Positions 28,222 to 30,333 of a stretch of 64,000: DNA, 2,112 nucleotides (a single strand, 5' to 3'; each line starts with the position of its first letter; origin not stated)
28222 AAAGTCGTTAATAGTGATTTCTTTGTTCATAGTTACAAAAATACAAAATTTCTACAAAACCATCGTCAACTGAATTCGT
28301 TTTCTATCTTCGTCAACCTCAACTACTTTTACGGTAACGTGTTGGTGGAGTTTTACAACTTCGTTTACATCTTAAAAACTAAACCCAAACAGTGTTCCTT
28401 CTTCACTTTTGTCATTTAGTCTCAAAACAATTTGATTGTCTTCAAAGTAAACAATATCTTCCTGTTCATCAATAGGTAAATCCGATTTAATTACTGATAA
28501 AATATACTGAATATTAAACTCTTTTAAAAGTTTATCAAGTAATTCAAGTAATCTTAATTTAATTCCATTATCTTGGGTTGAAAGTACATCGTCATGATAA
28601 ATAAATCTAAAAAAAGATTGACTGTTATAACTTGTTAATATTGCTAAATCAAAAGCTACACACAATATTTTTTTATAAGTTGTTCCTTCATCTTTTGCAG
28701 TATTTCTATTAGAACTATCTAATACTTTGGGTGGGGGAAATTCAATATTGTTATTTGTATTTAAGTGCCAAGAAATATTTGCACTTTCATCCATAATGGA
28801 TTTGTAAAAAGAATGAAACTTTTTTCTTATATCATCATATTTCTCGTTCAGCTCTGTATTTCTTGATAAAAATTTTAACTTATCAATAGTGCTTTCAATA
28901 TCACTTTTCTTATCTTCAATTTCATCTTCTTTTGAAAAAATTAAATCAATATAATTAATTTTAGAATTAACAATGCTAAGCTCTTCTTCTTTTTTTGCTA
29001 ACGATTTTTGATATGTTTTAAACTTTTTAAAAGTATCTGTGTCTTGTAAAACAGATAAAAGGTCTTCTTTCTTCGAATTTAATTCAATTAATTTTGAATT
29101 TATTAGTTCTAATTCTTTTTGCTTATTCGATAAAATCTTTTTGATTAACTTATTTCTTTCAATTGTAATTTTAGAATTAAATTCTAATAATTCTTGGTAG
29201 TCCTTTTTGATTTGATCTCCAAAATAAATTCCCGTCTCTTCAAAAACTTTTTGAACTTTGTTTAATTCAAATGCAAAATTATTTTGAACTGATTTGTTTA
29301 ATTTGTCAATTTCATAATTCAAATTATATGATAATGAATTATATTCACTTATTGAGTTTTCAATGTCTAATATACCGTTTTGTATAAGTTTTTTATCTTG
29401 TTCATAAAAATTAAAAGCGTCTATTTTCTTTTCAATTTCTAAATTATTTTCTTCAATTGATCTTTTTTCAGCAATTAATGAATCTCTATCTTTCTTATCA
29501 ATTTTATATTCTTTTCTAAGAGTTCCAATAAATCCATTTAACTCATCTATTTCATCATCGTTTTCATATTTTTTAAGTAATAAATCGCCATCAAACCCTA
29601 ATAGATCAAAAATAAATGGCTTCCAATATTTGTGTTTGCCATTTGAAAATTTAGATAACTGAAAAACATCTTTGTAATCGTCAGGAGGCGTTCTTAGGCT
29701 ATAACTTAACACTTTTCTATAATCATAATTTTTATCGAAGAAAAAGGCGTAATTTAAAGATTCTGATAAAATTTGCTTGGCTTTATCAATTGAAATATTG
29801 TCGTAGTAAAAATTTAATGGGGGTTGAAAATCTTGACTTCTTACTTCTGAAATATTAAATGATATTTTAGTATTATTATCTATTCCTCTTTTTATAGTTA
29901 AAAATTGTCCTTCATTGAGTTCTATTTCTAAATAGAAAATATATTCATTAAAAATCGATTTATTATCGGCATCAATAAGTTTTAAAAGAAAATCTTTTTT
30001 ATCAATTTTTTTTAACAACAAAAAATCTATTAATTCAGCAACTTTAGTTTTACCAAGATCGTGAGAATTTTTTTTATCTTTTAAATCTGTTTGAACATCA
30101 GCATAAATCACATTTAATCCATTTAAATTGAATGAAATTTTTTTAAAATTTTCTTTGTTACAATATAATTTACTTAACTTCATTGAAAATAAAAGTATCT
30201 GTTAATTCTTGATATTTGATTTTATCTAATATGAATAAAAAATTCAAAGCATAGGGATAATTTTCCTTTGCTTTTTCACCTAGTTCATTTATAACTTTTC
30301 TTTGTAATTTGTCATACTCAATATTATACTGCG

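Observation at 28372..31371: Compact nuclease / 80-aa adaptor / coiled-coil ABC-ATPase operon (ABC-3C / Lamassu / DdmABC-like), a likely uncharacterised defence variant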

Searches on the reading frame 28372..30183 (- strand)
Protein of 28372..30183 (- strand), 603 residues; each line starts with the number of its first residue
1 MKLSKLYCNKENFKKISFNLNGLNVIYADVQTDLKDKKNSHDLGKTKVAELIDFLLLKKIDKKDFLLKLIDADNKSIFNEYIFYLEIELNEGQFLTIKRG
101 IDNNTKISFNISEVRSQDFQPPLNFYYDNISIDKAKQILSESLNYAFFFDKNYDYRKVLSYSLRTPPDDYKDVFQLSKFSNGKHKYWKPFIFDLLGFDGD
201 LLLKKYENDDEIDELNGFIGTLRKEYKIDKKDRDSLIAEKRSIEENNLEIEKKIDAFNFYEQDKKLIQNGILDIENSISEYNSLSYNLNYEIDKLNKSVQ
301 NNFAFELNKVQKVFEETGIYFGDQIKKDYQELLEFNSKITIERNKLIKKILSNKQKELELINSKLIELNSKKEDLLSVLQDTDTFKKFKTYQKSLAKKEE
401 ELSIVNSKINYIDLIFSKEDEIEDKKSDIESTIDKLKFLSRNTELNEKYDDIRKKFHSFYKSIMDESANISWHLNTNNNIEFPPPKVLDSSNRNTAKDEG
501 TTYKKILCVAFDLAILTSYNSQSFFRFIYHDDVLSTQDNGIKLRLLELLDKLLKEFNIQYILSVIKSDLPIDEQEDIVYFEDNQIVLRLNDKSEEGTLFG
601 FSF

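Call 3: search_protein_families(library=pfam, proteins=[window:28372-30183:-], max_evalue=1)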
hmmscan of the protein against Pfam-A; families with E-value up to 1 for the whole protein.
window:28372-30183:- (603 aa): 2 families
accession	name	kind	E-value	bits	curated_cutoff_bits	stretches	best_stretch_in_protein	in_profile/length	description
PF10088.15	DUF2326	-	1.7e-20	73.6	28.7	1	470-603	13-141/141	Uncharacterised protein conserved in bacteria (DUF2326)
PF06120.16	Phage_HK97_TLTM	-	0.032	13.9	24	1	349-422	134-209/295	Tail length tape measure protein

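Call 4: search_protein_families(library=padloc, proteins=[window:28372-30183:-], max_evalue=1)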
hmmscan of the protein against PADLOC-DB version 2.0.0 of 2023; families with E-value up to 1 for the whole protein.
window:28372-30183:- (603 aa): 2 families
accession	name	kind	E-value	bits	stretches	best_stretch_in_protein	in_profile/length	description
PDLC04774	PDC-M68B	-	9.7e-50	167.7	1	3-603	2-581/581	-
PDLC03859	LmuB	-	6.3e-07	27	1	1-563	3-582/611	-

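Call 5: search_protein_families(library=ncbifam, proteins=[window:28372-30183:-], max_evalue=1)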
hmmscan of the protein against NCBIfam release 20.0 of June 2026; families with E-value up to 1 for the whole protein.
window:28372-30183:- (603 aa): 1 family
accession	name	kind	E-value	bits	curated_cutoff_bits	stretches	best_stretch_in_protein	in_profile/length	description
NF005328.0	PRK06853.2-2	equivalog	0.022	14.5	240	1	12-79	110-177/192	indolepyruvate oxidoreductase subunit beta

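Call 15: search_solved_structures(query=window:28372-30183:-, max_evalue=10, show_alignments=2)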
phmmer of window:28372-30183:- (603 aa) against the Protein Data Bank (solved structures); distinct sequences matched with E-value up to 10: 1.
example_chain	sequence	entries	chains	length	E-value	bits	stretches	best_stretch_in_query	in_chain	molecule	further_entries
7o41_D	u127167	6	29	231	1.7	10.7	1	269-336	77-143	TrwG protein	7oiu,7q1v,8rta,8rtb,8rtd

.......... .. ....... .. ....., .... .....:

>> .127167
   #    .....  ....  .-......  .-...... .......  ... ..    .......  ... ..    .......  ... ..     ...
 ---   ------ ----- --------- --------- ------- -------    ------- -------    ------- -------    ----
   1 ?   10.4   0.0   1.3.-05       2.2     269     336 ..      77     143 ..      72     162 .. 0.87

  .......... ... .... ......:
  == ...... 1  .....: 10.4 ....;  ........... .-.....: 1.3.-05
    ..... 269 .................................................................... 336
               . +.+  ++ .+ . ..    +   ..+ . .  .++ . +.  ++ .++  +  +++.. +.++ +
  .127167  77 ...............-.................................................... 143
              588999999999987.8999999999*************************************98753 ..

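Call 18: find_homologous_proteins(query=window:28372-30183:-, max_evalue=0.001)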
Query window:28372-30183:- (603 aa): 408 proteins with E <= 0.001 among 8000 candidates; the best 120 are listed.
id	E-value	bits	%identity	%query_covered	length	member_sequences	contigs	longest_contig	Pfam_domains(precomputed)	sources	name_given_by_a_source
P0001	0.0e+0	1238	96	100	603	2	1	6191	PF10088.16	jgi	jgi:uncharacterized protein YydD (DUF2326 family)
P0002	0.0e+0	1114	86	100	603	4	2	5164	PF10088.16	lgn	-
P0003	0.0e+0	1112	85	100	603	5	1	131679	PF10088.16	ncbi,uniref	ncbi:DUF2326 domain-containing protein [Flavobacterium aestuarii]|uniref:DUF2326 domain-containing p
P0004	0.0e+0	1109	86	100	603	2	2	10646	PF10088.16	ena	-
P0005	0.0e+0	1104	85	100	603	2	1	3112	PF10088.16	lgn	-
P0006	0.0e+0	1099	84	100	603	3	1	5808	PF10088.16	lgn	-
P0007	0.0e+0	1097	85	100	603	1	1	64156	PF10088.16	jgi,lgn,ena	jgi:uncharacterized protein YydD (DUF2326 family)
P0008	0.0e+0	1078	84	100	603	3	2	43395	PF10088.16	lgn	-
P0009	0.0e+0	1073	84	100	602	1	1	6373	PF10088.16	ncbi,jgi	jgi:uncharacterized protein YydD (DUF2326 family)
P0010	0.0e+0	1062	81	100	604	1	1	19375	PF10088.16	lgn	-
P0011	0.0e+0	1059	82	100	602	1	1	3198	PF10088.16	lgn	-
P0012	0.0e+0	1056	82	100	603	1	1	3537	PF10088.16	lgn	-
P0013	0.0e+0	1044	81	100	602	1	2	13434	PF10088.16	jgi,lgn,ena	jgi:uncharacterized protein YydD (DUF2326 family)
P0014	0.0e+0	1039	81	100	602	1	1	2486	PF10088.16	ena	-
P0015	6.6e-298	1008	78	100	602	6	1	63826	PF10088.16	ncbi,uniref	ncbi:DUF2326 domain-containing protein [Flavobacterium covae]|uniref:DUF2326 domain-containing prote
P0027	7.2e-225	766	60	100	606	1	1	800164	PF10088.16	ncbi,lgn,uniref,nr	ncbi:DUF2326 domain-containing protein [Pedobacter antarcticus]|uniref:DUF2326 domain-containing pro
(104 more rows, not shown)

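Call 19: find_encoding_contigs(protein=P0003, flank=8000, max_places=3)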
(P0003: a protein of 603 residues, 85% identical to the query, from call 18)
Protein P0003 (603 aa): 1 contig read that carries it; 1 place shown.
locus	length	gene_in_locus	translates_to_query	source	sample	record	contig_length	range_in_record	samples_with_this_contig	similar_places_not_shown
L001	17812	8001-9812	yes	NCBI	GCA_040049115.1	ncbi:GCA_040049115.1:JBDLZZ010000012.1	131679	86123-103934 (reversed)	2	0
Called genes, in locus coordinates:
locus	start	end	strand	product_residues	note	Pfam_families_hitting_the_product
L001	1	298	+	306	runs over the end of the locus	PF01545:Cation_efflux, PF16916:ZT_dimer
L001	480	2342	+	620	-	PF12969:DUF3857, PF01841:Transglut_core (weak)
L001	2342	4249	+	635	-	PF12969:DUF3857 (faint)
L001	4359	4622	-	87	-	PF06961:DUF1294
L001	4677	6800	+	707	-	PF09371:Tex_N, PF22706:Tex_central_region, PF14639:YqgF (weak), PF16921:Tex_YqgF, PF14635:HHH_7 (weak), PF12836:HHH_3, PF17674:HHH_9, PF00575:S1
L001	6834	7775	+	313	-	PF20279:CTD12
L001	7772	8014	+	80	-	PF20293:MC6, PF20295:MC8 (weak)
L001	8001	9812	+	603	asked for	PF10088:DUF2326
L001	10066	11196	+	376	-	PF13173:AAA_14, PF13635:DUF4143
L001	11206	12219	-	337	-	-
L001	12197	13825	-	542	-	PF01593:Amino_oxidase, PF13450:NAD_binding_8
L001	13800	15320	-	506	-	PF01564:Spermine_synth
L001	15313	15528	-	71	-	PF03994:DUF350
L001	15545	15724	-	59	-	-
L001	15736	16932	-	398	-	PF13785:DUF4178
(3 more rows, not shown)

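Call 20: find_encoding_contigs(protein=P0015, flank=8000, max_places=3)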
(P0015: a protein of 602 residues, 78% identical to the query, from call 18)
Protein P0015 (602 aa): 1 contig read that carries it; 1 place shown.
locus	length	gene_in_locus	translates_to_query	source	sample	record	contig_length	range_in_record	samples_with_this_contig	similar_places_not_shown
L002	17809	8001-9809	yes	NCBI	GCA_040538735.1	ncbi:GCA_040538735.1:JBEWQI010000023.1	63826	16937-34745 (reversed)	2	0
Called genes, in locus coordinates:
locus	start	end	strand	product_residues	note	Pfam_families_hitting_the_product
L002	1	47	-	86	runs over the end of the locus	PF06961:DUF1294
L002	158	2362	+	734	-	PF13715:CarbopepD_reg_2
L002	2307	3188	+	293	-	PF14054:DUF4249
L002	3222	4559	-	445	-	-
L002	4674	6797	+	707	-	PF09371:Tex_N, PF22706:Tex_central_region, PF14639:YqgF (weak), PF16921:Tex_YqgF, PF14635:HHH_7, PF12836:HHH_3, PF17674:HHH_9, PF00575:S1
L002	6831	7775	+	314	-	PF20279:CTD12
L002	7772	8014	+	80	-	PF20295:MC8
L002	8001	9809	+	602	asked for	PF10088:DUF2326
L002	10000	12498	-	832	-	PF00400:WD40 (faint), PF17164:DUF5122, PF18962:Por_Secre_tail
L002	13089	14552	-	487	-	-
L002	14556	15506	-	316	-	PF13682:CZB, PF13426:PAS_9 (faint)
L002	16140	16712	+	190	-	-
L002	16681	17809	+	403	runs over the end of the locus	PF00764:Arginosuc_synth, PF20979:Arginosuc_syn_C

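Call 21: find_encoding_contigs(protein=P0027, flank=8000, max_places=2)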
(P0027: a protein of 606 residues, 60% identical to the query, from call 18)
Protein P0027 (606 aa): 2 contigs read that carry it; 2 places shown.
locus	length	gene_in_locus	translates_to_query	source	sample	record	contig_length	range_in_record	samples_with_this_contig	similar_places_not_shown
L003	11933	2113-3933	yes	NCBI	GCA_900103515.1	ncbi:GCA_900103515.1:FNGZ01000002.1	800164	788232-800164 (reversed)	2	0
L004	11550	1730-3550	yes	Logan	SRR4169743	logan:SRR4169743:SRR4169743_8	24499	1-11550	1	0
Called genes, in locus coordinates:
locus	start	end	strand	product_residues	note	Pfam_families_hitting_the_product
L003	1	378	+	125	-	PF01610:DDE_Tnp_ISL3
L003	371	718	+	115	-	-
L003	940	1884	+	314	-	PF20279:CTD12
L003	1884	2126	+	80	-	PF20293:MC6 (weak), PF20295:MC8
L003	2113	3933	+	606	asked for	PF10088:DUF2326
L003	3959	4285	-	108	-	-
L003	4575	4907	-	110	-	-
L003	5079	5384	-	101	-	-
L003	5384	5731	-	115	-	-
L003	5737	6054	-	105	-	-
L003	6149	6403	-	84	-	-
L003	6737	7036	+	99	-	-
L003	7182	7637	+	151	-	-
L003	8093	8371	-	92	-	PF01638:HxlR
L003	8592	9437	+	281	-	PF05368:NmrA, PF13460:NAD_binding_10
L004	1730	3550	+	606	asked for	PF10088:DUF2326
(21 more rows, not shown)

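Call 38: search_solved_structures(query=A2, max_evalue=10, show_alignments=3)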
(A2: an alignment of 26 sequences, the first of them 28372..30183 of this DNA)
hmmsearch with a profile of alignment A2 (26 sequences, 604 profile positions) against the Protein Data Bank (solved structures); distinct sequences matched with E-value up to 10: 13.
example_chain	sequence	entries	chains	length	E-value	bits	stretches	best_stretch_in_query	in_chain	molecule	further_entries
5apq_A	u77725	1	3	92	0.035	16.1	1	224-297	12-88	GENERAL CONTROL PROTEIN GCN4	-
5aps_A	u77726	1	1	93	0.038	16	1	270-320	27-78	GENERAL CONTROL PROTEIN GCN4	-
5apt_A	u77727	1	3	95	0.043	15.8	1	269-301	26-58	GENERAL CONTROL PROTEIN GCN4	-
4c46_A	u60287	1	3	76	0.096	14.6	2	268-300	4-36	GENERAL CONTROL PROTEIN GCN4, GENERAL CONTROL PROTEIN GCN4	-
7o9v_A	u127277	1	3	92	0.28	13.1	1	268-326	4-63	General control transcription factor GCN4,hypothetical protein OMM_04225 residues 244-274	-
4hse_A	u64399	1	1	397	0.32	12.9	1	338-434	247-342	Chaperone protein ClpB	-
8qae_A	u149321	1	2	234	0.35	12.8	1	271-374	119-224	sc-apCC-6-SLLA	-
1qvr_A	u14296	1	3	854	1.1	11.1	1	338-434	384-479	ClpB protein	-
2yo0_A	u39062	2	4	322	3.4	9.5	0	271-302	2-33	GENERAL CONTROL PROTEIN GCN4, PUTATIVE INNER MEMBRANE PROTEIN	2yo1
8p4y_A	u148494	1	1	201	3.7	9.4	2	208-298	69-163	Protein origami triangle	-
5app_A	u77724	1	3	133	4.5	9.1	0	271-300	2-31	General control protein GCN4,GENERAL CONTROL PROTEIN GCN4, OUTER MEMBRANE PROTEIN 100,Gene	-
2yo3_A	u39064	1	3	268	6.5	8.6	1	234-299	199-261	GENERAL CONTROL PROTEIN GCN4, PUTATIVE INNER MEMBRANE PROTEIN, GENERAL CONTROL PROTEIN GCN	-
2xzr_A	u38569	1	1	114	8.1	8.3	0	199-299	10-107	IMMUNOGLOBULIN-BINDING PROTEIN EIBD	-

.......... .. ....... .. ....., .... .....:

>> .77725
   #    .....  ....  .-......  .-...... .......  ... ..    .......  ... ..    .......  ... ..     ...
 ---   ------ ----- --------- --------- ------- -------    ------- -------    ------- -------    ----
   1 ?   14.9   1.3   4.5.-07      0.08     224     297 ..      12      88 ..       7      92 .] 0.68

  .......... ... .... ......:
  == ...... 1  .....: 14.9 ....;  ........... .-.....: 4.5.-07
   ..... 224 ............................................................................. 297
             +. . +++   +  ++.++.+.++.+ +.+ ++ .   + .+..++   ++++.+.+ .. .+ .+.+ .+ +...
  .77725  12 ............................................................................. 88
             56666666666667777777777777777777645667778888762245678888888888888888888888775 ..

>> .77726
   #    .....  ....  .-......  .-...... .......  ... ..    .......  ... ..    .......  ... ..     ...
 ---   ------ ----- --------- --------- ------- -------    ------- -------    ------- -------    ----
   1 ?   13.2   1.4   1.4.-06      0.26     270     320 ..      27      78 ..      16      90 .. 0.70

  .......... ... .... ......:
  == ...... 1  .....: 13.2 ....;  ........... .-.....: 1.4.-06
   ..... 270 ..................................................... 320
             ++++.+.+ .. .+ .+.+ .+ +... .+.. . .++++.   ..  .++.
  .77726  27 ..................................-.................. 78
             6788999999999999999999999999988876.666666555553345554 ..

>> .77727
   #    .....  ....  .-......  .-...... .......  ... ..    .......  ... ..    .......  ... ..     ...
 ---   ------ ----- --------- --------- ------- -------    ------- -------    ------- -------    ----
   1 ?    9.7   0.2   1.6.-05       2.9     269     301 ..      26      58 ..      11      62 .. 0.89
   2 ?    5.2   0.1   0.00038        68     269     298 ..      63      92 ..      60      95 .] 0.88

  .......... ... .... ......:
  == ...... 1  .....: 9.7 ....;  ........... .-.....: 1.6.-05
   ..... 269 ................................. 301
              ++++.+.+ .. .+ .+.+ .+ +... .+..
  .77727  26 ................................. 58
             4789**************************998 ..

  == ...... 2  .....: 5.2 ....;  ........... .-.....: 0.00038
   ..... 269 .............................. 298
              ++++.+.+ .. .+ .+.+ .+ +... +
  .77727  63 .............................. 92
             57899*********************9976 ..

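Call 57: predict_structure(alignment_id=A2)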
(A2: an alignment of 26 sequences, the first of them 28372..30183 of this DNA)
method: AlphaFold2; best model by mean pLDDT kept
length: 603 residues; sequences in the alignment: 26
mean_pLDDT: 81.9   pTM: 0.68
mean pLDDT of the five models: 81.9, 80.0, 78.1, 75.5, 70.3
residues with pLDDT >= 90: 169; 70-90: 325; 50-70: 105; < 50: 4
segments of 3 or more residues with pLDDT < 50: none
pLDDT, mean of each block of 10 residues (from residue 1): 92 90 86 61 81 91 89 90 92 92 93 82 90 87 62 71 73 57 73 88 89 92 88 89 87 71 69 82 84 76 53 56 61 70 80 87 86 71 69 85 90 92 91 91 91 94 88 85 75 64 84 89 81 84 93 91 87 88 90 82 68
secondary structure, 60 per line:
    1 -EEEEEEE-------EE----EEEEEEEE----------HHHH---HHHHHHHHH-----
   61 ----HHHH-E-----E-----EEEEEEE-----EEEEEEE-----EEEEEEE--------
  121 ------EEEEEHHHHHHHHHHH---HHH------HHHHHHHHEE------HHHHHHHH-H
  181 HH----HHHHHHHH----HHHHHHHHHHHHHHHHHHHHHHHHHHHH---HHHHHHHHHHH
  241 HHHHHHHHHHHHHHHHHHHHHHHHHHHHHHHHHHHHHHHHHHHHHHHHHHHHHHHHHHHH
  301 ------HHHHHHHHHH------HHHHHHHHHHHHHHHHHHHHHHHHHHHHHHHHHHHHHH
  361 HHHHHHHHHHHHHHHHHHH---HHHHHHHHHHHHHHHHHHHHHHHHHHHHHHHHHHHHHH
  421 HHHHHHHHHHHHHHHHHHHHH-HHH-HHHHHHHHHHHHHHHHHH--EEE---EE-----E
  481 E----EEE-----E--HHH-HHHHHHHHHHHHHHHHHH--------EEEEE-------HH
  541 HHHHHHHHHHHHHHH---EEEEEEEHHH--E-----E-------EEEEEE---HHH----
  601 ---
elements in order: E2-8 E22-29 H40-43 H47-55 H65-68 E82-88 E94-100 E106-112 E127-131 H132-142 H155-162 H171-178 H187-194 H199-226 H230-300 H307-316 H323-379 H383-441 H447-464 E467-469 E486-488 H501-518 E527-531 H539-555 E559-565 E585-590

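Call 62: fold_search(model_id=the predicted structure, library=pdb)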
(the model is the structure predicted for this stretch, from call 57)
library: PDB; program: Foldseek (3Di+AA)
matches with E <= 10: 955; with E <= 0.001: 111
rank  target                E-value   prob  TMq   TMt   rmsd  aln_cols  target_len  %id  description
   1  9a6c_A                1.4e-23  1.00  0.54  0.55  32.1       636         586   18  Integrative model of YYDD-YYDB by crosslinking MS and deep learning (released 2024-09-18)
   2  9uxh_F                1.7e-15  1.00  0.39  0.36  32.7       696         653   13  type II Lamassu, LmuACB with DNA (released 2026-03-25)
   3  9hqu_A                5.8e-14  1.00  0.37  0.36  32.5       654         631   14  Salmonella enterica Lamassu LmuACB in nuclease sequestration state (released 2025-10-01)
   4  9hqx_B                1.6e-13  1.00  0.40  0.39  32.1       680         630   15  Salmonella enterica Lamassu LmuACB bound to DNA duplex (released 2025-10-01)
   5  9hqx_f                1.5e-12  1.00  0.42  0.40  32.1       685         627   14  Salmonella enterica Lamassu LmuACB bound to DNA duplex (released 2025-10-01)
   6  5xei                  1.5e-11  1.00  0.34  0.39  16.6       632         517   12  Crystal structure of the Smc head domain with a coiled coil and joint derived from Pyrococcus yayanosii (released 2017-06-07)
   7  9hqu_B                1.5e-11  1.00  0.40  0.39  31.8       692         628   14  Salmonella enterica Lamassu LmuACB in nuclease sequestration state (released 2025-10-01)
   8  6wge_B                1.7e-10  1.00  0.37  0.44  14.5       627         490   11  Cryo-EM structure of human Cohesin-NIPBL-DNA complex without STAG1 (released 2020-05-20)
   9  6yvv_B                5.7e-10  1.00  0.40  0.48  17.2       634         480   13  Condensin complex from S.cerevisiae ATP-free apo bridged state (released 2020-07-15)
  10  9nyg_B                6.0e-10  1.00  0.35  0.37  30.2       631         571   15  LmuABC-DNA (released 2025-12-17)
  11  7zr1_C                1.3e-09  1.00  0.34  0.27  51.2       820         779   11  Chaetomium thermophilum Mre11-Rad50-Nbs1 complex bound to ATPyS (composite structure) (released 2023-01-11)
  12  7zr1_D                2.8e-09  1.00  0.35  0.28  55.7       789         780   12  Chaetomium thermophilum Mre11-Rad50-Nbs1 complex bound to ATPyS (composite structure) (released 2023-01-11)
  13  5xns_A                3.6e-09  1.00  0.34  0.50  18.6       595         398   11  Crystal structure of the Smc head domain with an extended coiled coil bound to the C-terminal domain of ScpA derived f (released 2017-08-02)
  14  9f5w_A                4.3e-09  1.00  0.34  0.38  19.1       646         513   11  Human condensin II - M18BP1 complex (released 2025-07-02)
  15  9f5w_B                5.3e-09  1.00  0.35  0.39  19.0       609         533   11  Human condensin II - M18BP1 complex (released 2025-07-02)
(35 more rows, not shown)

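Call 64: find_related_loci(query=A2, collection=viral_contigs, flank=6000)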
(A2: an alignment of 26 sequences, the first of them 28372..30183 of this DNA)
Query A2 (603 aa) in viral_contigs; peptide patterns used: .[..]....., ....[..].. (x = any residue, [..] = any of these).
15 stretches matched a pattern; 1 encode a relative of the query (tblastn E <= 1e-3); 1 distinct loci.
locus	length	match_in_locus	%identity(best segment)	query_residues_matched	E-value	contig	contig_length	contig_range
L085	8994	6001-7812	55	1-603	0e+0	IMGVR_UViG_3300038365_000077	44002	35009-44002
